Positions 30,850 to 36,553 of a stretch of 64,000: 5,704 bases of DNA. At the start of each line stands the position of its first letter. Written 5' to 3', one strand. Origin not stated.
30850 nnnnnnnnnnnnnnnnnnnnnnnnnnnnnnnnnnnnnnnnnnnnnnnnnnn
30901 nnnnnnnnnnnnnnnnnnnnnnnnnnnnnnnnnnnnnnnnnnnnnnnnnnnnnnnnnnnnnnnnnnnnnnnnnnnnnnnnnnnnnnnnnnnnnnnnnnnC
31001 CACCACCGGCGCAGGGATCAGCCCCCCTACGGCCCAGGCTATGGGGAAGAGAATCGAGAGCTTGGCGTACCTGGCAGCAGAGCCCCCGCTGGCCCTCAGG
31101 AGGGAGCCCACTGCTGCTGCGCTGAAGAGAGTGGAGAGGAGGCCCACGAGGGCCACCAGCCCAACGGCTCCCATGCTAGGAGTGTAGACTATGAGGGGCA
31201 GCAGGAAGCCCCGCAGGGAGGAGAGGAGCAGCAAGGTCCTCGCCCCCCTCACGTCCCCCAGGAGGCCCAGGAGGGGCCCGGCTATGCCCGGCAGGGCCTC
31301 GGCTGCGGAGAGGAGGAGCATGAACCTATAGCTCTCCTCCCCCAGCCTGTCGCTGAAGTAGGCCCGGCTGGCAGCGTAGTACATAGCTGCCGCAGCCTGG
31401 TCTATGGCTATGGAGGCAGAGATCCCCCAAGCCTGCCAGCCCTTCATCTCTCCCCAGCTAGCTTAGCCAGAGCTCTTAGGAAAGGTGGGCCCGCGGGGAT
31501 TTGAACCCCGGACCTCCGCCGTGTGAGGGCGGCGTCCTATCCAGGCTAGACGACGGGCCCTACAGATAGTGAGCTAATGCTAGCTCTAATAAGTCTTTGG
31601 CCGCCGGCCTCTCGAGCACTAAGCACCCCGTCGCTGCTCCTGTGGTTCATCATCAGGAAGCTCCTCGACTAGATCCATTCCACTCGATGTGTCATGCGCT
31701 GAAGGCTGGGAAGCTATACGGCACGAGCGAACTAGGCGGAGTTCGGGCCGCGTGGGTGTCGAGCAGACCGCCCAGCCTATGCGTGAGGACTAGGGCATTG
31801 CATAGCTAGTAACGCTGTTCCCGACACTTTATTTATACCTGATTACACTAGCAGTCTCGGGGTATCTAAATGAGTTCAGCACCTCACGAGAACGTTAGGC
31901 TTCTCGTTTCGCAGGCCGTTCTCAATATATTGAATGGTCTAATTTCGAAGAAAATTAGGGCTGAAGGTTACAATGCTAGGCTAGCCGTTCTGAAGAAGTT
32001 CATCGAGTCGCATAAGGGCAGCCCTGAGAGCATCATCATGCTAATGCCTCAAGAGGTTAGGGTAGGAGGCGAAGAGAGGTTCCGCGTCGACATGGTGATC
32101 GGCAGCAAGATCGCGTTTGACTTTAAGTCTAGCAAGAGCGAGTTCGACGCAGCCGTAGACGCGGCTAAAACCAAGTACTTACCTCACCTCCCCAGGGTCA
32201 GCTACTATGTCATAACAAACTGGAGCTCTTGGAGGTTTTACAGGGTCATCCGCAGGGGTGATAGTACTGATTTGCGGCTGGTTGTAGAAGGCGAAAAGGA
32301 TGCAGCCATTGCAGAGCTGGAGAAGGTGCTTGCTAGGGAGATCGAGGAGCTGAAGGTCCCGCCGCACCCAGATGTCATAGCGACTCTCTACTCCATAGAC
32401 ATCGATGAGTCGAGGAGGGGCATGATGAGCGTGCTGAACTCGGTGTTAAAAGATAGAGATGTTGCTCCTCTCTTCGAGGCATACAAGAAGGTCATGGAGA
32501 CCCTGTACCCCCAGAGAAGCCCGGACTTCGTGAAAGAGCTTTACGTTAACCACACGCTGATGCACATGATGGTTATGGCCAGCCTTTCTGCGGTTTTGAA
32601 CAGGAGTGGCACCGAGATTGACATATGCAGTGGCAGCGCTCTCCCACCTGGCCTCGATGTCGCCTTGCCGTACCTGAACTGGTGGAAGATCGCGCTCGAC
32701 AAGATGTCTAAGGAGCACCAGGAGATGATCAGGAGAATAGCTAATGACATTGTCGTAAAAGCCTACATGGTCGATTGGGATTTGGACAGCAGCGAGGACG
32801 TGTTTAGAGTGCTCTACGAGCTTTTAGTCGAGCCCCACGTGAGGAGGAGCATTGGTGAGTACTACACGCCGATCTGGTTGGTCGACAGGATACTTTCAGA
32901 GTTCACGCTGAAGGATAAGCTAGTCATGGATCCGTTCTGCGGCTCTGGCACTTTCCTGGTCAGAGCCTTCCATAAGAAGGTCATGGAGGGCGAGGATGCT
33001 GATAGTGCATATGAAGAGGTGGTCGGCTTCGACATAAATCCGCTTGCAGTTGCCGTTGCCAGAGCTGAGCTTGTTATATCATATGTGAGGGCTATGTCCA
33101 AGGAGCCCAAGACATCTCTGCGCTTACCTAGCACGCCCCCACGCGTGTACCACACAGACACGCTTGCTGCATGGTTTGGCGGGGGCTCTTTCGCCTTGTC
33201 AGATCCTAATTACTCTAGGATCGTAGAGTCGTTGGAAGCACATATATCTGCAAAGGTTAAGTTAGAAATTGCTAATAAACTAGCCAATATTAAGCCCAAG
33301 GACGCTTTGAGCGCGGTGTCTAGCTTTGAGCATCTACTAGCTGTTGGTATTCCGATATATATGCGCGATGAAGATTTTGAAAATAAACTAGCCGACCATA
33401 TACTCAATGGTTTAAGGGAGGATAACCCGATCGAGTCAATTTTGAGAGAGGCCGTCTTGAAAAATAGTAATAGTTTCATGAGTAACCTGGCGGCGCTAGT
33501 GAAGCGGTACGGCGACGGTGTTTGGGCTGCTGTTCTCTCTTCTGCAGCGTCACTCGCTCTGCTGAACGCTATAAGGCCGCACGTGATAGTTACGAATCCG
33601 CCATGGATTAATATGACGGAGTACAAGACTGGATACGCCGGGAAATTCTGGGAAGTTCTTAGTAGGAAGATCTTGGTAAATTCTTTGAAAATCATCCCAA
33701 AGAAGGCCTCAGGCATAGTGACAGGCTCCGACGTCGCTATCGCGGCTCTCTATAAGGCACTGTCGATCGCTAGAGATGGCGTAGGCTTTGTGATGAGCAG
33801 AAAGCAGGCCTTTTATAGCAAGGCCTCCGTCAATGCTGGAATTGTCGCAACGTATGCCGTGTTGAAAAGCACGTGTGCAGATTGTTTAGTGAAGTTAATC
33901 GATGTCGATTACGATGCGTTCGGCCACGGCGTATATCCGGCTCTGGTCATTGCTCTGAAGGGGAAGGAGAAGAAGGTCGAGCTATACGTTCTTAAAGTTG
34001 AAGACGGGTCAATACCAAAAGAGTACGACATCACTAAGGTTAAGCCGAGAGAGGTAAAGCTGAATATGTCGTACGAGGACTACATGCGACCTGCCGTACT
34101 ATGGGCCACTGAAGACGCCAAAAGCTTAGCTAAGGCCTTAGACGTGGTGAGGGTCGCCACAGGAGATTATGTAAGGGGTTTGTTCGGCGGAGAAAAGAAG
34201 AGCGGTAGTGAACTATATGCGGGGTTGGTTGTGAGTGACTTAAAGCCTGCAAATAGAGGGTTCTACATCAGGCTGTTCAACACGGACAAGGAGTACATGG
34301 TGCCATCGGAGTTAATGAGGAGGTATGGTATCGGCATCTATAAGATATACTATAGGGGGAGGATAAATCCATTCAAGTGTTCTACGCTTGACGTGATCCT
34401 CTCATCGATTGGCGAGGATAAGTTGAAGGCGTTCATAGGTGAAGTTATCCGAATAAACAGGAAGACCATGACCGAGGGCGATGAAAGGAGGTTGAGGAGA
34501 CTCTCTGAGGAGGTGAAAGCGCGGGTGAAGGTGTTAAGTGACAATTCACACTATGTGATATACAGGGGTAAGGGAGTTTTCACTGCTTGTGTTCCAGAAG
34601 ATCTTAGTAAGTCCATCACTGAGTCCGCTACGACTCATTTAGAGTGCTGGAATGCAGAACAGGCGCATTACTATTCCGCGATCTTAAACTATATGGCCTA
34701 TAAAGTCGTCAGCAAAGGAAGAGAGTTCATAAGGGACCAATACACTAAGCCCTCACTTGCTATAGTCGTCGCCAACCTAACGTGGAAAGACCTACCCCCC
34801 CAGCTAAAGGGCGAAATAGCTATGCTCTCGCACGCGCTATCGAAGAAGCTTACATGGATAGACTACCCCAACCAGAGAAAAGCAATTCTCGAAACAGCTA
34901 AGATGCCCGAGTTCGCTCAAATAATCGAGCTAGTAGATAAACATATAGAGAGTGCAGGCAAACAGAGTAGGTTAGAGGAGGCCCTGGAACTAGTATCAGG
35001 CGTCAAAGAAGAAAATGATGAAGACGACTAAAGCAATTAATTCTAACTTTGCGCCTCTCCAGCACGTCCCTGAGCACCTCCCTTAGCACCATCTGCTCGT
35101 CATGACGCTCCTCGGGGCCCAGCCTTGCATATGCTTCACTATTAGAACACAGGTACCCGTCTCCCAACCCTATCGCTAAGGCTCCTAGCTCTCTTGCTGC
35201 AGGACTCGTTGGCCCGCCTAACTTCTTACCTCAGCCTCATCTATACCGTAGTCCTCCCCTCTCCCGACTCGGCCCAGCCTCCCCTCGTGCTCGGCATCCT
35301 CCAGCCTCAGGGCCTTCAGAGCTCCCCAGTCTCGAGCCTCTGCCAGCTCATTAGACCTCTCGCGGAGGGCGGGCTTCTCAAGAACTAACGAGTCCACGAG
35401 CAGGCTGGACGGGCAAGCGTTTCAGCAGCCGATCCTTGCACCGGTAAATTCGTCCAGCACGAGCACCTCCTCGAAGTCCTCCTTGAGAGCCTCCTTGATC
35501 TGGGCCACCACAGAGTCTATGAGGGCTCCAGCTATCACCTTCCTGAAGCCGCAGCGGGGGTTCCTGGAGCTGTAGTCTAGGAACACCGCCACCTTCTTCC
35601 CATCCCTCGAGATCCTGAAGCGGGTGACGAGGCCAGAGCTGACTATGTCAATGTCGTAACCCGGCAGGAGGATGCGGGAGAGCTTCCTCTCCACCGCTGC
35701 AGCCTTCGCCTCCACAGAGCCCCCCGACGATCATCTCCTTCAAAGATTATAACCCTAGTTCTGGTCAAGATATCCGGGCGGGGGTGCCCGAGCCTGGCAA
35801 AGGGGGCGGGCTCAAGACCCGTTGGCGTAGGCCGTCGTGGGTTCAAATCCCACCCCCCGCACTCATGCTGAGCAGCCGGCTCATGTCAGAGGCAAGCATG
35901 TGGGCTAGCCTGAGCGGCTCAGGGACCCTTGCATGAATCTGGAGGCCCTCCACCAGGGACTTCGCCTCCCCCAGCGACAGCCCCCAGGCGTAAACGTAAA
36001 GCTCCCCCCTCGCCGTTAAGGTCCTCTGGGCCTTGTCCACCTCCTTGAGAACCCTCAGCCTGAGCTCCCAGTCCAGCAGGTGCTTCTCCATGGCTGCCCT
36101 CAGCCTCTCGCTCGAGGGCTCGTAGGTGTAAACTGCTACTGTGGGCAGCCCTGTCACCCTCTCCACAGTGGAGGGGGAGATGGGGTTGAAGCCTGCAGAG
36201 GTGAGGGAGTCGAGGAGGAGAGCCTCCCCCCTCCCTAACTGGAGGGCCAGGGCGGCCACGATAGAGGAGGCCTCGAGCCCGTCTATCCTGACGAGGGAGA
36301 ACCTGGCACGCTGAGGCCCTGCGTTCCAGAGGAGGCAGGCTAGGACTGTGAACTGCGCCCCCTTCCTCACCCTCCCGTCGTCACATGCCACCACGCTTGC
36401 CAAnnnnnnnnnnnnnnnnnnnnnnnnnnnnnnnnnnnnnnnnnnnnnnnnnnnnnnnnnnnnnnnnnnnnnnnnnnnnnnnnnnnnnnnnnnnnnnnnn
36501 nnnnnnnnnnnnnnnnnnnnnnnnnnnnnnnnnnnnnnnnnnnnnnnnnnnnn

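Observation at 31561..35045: AT-richer insertion next to tRNA-Val carrying a solitary 1053-aa nuclease-methyltransferase fusion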

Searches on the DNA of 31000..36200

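Call 110: search_rna_families(source=window, start=31000, end=36200, threshold=evalue, max_evalue=0.1)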
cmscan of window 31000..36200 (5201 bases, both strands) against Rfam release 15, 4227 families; matches with E-value up to 0.1: 3.
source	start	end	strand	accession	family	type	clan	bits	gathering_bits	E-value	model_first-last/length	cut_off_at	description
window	31486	31560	-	RF00005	tRNA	Gene; tRNA;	CL00001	61.2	29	6.5e-12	1-71/71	no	tRNA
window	35778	35861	+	RF00005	tRNA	Gene; tRNA;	CL00001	53.8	29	7.2e-10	1-71/71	no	tRNA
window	35778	35862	-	RF04354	Plastid-ycf2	Cis-reg;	-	25.4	65.7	0.054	1-75/75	no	Plastid-ycf2 5UTR RNA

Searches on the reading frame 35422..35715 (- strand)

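Call 14: search_protein_families(library=pfam, proteins=[window:35422-35715:-], max_evalue=0.001)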
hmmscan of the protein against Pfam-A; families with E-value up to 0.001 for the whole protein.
window:35422-35715:- (97 aa): 1 family
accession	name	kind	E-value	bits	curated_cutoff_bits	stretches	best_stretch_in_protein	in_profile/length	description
PF01883.24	FeS_assembly_P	-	0.00053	20.6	23.5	0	6-72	2-63/73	Iron-sulfur cluster assembly protein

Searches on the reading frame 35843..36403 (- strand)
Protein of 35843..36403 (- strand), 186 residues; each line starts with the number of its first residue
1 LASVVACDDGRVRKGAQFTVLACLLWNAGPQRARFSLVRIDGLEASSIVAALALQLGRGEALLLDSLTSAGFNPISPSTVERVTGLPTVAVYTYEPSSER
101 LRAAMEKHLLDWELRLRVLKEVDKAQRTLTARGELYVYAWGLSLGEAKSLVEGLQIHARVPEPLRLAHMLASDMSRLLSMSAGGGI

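Call 14: search_protein_families(library=pfam, proteins=[window:35843-36403:-], max_evalue=0.001)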
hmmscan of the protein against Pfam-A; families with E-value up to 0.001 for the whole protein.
window:35843-36403:- (186 aa): 1 family
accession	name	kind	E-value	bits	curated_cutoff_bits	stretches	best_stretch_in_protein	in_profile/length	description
PF01949.23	Endo_dU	-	7.6e-40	136.7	32.7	1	3-173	4-180/182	Endonuclease dU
